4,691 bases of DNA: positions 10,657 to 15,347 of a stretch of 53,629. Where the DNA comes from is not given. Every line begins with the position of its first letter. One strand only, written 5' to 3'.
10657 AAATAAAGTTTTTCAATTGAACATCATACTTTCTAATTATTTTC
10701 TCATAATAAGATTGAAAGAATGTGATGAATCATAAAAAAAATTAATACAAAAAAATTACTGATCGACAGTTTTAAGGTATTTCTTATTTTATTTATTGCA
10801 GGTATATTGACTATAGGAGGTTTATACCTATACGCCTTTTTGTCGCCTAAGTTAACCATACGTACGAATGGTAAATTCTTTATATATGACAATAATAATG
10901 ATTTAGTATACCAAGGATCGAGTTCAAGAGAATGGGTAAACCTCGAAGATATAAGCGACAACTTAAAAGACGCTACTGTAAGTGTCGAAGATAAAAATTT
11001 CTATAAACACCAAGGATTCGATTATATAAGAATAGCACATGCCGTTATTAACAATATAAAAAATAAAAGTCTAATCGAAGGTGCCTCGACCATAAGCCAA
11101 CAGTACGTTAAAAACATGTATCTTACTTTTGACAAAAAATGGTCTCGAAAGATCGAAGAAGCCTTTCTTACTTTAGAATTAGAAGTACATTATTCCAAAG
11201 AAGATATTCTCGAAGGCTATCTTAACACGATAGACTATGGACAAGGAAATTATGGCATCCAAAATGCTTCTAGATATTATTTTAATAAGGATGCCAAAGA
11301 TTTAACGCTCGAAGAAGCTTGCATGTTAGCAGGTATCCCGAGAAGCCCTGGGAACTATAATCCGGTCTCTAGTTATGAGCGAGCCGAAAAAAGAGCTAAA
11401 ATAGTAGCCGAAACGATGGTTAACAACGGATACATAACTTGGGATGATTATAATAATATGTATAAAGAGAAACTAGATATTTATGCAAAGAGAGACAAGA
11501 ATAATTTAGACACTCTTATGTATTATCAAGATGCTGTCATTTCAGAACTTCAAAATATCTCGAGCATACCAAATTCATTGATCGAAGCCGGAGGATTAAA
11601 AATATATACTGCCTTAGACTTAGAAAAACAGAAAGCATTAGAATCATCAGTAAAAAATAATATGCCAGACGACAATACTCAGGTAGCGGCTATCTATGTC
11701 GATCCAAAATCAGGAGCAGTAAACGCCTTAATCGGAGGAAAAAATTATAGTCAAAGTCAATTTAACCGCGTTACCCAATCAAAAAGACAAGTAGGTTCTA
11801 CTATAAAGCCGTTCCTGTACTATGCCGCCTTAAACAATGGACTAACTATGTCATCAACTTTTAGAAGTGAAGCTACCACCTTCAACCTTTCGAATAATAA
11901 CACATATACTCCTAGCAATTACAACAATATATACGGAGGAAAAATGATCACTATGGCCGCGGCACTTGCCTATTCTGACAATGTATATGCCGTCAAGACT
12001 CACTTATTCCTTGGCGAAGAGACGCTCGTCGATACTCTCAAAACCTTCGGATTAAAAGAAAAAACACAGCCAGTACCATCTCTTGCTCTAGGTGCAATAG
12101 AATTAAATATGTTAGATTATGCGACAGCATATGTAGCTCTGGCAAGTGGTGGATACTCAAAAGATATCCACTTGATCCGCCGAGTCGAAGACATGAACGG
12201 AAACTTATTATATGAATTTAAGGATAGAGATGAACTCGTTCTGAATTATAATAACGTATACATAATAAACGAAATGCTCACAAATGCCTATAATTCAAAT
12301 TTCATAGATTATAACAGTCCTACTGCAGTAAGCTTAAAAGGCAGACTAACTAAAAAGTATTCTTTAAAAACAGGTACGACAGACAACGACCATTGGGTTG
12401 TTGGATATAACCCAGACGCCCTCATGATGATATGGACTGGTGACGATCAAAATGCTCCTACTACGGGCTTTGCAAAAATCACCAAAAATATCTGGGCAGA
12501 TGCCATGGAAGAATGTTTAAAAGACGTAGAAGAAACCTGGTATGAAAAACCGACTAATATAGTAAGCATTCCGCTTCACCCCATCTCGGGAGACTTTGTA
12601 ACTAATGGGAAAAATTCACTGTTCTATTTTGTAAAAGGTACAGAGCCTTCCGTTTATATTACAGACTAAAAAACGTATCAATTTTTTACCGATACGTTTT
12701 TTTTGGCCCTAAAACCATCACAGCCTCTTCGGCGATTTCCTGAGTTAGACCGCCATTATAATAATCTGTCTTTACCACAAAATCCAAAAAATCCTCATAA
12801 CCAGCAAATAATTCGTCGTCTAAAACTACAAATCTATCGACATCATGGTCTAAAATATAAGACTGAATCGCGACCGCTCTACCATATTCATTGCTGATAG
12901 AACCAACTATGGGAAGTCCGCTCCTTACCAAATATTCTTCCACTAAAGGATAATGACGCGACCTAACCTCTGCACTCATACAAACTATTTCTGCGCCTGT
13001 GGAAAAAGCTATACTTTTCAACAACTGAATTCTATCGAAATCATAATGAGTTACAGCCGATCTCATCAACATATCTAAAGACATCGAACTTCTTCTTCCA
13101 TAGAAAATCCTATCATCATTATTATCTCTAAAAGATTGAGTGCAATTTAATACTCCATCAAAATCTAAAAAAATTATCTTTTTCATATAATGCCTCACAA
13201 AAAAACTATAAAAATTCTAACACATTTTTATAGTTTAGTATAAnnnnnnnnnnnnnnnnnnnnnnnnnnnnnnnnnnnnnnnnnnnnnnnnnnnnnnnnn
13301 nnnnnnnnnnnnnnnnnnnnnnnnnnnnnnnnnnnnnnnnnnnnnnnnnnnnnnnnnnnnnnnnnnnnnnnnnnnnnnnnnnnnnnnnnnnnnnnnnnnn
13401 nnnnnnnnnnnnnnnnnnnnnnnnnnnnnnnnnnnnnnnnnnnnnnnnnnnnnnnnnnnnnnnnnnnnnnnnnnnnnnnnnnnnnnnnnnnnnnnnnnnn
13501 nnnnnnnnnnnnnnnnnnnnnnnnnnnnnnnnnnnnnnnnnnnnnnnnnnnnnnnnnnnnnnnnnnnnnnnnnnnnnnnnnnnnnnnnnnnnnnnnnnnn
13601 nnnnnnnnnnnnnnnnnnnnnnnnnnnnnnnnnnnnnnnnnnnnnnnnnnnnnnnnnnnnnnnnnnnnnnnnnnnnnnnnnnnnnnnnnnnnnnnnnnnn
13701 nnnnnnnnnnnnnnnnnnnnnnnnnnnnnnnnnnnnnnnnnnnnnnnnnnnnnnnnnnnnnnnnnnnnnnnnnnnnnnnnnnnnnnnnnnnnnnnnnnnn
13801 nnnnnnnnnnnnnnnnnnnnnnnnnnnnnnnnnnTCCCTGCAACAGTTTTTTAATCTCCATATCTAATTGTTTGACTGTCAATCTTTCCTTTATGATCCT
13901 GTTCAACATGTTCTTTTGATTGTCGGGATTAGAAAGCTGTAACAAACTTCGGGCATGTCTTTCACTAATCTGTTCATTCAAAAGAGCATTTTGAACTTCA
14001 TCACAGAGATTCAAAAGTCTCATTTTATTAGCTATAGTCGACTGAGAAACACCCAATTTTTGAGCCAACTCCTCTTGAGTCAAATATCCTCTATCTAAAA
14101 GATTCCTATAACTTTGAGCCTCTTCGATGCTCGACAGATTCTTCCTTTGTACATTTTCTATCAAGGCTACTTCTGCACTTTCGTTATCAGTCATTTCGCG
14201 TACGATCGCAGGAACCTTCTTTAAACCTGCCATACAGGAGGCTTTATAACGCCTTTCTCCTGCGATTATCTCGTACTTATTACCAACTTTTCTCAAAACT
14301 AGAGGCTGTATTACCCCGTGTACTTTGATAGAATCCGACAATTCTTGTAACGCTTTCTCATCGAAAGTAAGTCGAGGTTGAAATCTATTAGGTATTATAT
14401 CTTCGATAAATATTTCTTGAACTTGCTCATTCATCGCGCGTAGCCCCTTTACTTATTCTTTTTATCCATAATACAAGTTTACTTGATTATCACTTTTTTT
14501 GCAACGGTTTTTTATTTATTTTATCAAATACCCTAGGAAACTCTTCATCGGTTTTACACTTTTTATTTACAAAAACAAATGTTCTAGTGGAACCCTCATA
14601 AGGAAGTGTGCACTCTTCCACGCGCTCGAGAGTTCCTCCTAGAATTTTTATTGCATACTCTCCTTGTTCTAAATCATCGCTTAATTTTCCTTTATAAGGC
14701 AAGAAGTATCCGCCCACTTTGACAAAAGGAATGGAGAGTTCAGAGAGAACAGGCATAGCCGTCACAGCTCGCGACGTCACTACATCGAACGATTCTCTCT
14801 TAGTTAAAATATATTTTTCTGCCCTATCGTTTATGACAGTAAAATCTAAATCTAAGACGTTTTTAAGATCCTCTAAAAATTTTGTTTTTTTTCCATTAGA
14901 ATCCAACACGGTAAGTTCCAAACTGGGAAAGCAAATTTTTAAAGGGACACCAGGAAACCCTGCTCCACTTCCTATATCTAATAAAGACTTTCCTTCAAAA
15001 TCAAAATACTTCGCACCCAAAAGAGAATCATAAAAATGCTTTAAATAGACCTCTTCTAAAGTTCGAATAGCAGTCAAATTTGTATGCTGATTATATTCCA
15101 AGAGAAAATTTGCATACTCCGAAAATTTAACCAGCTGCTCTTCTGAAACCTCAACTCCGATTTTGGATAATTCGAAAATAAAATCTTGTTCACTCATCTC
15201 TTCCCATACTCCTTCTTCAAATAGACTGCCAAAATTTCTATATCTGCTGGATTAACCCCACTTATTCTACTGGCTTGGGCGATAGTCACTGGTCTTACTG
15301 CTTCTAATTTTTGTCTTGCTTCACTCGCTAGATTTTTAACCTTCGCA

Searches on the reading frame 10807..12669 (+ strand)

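Call 8: search_protein_families(library=pfam, proteins=[window:10807-12669:+])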
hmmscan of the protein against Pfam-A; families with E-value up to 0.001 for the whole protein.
window:10807-12669:+ (620 aa): 2 families
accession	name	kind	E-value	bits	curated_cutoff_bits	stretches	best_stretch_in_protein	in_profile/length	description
PF00912.28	Transgly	-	3.4e-64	216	27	1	38-204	11-177/178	Transglycosylase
PF00905.27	Transpeptidase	-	3.4e-23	82.8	22.1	1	294-543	2-276/299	Penicillin binding protein transpeptidase domain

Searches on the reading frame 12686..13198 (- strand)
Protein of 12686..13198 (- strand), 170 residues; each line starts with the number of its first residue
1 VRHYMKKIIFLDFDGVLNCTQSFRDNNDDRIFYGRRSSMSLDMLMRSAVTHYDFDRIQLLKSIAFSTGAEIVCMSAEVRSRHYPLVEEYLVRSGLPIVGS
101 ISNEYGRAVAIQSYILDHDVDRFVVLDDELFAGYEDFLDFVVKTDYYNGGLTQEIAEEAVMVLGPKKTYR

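Call 8: search_protein_families(library=pfam, proteins=[window:12686-13198:-])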
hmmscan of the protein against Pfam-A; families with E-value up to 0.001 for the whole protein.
window:12686-13198:- (170 aa): 1 family
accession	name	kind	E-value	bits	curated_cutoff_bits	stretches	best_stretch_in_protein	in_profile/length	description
PF18143.6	HAD_SAK_2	-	2.6e-16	60.7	27.5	1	8-154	1-137/139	HAD domain in Swiss Army Knife RNA repair proteins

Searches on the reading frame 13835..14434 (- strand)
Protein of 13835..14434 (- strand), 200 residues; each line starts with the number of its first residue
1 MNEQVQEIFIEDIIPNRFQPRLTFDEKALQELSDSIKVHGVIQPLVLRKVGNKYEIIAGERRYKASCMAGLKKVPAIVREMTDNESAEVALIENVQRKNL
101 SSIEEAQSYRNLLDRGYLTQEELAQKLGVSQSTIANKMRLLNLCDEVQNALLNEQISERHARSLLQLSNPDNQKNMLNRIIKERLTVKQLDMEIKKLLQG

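Call 75: search_protein_representatives(protein=window:13835-14434:-)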
Query: 200 residues. Proteins with E-value up to 0.001 (for the whole library): 85539; up to 1e-10: 47236; up to 1e-30: 8431. The best 150 are listed.
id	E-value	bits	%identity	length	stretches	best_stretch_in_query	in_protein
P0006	4.8e-111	384.8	92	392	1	1-200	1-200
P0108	2.5e-101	353.2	84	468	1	2-199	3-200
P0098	1.0e-100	351.2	85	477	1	2-197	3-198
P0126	1.7e-83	295.1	70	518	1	5-199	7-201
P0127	2.4e-82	291.4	72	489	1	4-197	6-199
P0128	7.1e-82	289.9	71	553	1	4-196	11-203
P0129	7.6e-81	286.5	71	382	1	3-196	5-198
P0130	8.5e-81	286.3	69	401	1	4-198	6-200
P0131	8.7e-81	286.3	70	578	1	3-197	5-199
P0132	9.7e-81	286.1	71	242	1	4-196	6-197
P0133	1.3e-80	285.7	70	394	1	4-197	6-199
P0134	2.2e-80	285.0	70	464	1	3-200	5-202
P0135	3.1e-80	284.5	70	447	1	5-197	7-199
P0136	4.0e-80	284.2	69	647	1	3-198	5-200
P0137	7.1e-80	283.3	72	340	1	4-198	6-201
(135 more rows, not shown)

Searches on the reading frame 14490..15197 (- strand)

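Call 8: search_protein_families(library=pfam, proteins=[window:14490-15197:-])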
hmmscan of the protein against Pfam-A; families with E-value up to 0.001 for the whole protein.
window:14490-15197:- (235 aa): 1 family
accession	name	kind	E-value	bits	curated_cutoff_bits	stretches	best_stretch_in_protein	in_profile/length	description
PF02527.21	GidB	-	1.3e-50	171.8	27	1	23-196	3-176/184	rRNA small subunit methyltransferase G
